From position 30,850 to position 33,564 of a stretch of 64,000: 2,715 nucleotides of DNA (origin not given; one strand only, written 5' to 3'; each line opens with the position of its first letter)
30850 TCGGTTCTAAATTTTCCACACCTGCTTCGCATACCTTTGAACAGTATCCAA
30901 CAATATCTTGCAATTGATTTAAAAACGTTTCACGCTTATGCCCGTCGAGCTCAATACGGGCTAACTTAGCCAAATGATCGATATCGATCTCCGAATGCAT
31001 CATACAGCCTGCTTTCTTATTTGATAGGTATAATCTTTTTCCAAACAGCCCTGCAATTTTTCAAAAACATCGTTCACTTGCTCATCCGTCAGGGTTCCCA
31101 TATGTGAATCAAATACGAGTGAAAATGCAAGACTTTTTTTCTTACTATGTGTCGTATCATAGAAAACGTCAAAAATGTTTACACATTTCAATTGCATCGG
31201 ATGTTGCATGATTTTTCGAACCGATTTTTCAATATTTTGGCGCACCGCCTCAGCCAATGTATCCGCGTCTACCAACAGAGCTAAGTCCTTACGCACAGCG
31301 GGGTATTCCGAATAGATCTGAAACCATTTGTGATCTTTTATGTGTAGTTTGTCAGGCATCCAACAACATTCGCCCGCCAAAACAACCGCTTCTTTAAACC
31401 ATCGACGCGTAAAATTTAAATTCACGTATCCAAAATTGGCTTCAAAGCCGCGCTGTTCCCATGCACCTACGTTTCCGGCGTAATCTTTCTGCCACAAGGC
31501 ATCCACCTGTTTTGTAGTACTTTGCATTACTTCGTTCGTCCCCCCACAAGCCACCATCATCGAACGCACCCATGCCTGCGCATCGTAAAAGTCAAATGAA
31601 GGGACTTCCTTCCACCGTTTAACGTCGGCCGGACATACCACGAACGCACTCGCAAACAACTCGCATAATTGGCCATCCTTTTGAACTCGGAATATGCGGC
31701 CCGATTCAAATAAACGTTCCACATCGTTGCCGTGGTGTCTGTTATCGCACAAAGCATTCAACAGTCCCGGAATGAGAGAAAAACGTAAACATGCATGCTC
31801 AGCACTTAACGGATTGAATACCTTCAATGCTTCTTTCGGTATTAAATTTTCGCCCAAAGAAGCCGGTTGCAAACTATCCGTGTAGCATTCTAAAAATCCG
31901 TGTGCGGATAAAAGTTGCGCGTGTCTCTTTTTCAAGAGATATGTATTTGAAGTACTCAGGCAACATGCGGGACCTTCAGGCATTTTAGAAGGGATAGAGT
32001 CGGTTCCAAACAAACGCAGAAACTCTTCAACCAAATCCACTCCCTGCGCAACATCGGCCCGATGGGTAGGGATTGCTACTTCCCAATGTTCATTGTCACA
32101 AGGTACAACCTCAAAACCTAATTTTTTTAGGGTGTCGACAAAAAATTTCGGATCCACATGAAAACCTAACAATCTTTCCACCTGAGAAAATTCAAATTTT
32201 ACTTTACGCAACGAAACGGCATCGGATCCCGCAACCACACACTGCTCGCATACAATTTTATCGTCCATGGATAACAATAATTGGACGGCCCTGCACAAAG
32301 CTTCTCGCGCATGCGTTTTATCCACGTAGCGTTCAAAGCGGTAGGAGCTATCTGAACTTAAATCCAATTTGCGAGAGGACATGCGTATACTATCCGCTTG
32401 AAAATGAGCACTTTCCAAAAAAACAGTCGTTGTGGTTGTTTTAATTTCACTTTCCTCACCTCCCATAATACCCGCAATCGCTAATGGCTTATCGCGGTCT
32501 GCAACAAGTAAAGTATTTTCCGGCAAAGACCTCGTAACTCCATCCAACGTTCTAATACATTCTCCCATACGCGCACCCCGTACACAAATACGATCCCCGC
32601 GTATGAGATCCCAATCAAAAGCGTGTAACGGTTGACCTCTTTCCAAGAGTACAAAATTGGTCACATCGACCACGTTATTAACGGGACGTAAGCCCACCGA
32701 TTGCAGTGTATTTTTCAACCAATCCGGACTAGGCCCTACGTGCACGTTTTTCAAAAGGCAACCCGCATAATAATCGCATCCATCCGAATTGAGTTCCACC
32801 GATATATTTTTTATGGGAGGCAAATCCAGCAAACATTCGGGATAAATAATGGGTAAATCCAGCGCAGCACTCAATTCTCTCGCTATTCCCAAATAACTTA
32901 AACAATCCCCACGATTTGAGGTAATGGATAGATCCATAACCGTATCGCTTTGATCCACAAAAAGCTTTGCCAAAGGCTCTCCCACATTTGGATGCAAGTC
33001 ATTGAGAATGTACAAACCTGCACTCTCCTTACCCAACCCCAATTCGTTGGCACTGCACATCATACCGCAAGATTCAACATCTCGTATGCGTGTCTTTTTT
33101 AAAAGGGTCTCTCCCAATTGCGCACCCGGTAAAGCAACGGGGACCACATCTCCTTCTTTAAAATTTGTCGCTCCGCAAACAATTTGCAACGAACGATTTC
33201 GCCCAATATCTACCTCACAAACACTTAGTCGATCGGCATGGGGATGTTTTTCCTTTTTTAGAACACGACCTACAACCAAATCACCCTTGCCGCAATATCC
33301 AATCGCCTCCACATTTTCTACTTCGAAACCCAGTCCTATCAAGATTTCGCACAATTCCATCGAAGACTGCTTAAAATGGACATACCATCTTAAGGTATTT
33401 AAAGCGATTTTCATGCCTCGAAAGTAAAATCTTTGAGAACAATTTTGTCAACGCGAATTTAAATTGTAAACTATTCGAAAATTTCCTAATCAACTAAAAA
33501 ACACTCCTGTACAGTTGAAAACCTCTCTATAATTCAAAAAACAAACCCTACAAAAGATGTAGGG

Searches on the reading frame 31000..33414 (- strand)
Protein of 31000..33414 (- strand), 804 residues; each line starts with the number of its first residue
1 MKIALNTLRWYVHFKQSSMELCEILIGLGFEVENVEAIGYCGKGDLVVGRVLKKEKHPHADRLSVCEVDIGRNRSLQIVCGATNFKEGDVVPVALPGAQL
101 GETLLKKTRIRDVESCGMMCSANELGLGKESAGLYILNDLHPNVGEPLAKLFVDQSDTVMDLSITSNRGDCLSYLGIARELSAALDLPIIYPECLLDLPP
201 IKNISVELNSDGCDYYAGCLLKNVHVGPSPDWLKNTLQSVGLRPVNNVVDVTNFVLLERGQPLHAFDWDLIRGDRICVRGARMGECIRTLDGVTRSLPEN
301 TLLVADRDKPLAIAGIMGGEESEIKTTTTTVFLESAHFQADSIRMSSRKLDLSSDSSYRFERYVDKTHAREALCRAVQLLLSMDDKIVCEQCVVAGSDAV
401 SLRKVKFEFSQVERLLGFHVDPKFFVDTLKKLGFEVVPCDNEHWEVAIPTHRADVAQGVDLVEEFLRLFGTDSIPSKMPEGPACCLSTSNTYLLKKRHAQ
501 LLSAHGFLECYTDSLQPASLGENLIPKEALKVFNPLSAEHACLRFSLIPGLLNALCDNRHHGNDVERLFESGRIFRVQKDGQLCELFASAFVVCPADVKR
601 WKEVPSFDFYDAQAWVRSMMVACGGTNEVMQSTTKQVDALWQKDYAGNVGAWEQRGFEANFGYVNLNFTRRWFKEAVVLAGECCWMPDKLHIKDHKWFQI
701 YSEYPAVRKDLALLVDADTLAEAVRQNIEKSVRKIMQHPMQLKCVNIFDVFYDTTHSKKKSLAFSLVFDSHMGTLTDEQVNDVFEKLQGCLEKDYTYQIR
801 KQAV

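Call 7: find_related_loci(query=window:31000-33414:-, collection=genome_contigs, flank=10000)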
Query window:31000-33414:- (804 aa) in genome_contigs; peptide patterns used: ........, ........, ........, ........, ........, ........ (x = any residue, [..] = any of these).
11 stretches matched a pattern; 2 encode a relative of the query (tblastn E <= 1e-3); 2 distinct loci.
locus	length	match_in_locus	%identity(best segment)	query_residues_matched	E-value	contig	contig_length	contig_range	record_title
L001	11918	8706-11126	88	1-804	0e+0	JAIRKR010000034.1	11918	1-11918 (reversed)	MAG: Puniceicoccales bacterium isolate Cc175_bin121 k119_2688337, whole genome shotgun sequence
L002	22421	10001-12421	86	1-804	0e+0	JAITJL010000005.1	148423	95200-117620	MAG: Puniceicoccales bacterium isolate Pcl387_bin165 k119_337577, whole genome shotgun sequence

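Call 49: search_protein_families(library=ncbifam, proteins=[L002:7074-7910:-], max_evalue=0.1)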
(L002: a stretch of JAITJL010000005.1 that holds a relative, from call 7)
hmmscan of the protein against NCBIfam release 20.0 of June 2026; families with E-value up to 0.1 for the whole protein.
L002:7074-7910:- (278 aa): 8 families
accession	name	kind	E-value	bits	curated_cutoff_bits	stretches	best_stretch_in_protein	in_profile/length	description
TIGR01444.1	fkbM_fam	subfamily_domain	3.6e-24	85.8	37.7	1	74-221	3-142/143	FkbM family methyltransferase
TIGR02469.1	CbiT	equivalog_domain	0.00025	21.3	78.3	1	66-117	16-66/124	precorrin-6Y C5,15-methyltransferase (decarboxylating) subunit CbiT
NF001556.0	PRK00377.1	equivalog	0.00048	20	238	1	67-131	38-102/198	cobalt-precorrin-6Y C(15)-methyltransferase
NF047823.1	tRNAwyosTaw2Pyroc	equivalog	0.0015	18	550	1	70-119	126-173/277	tRNA(Phe) (4-demethylwyosine(37)-C(7)) aminocarboxypropyltransferase Taw2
NF047824.1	tRNAwyosineTaw2Meth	equivalog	0.0023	17.6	350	1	71-129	95-151/245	tRNA(Phe) (4-demethylwyosine(37)-C(7)) aminocarboxypropyltransferase Taw2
NF045974.1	conju_CD1108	subfamily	0.018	14.8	100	1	9-67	112-173/190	CD1108 family mobile element protein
NF010550.0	PRK13943.1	equivalog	0.066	12.3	359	1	74-115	85-126/322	protein-L-isoaspartate O-methyltransferase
NF052510.1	methyltran_MpqE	exception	0.093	12.1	335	0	69-140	46-115/234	methyl-plastoquinone biosynthesis methyltransferase MpqE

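Call 80: search_protein_families(library=padloc, proteins=[L002:7074-7910:-], max_evalue=0.01)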
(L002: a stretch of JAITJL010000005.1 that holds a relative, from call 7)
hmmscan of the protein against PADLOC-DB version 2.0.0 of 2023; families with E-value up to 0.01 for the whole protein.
L002:7074-7910:- (278 aa): 1 family
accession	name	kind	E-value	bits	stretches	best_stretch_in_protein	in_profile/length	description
PDLC04134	mad2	-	0.00017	18.5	1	67-162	289-371/492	mads_2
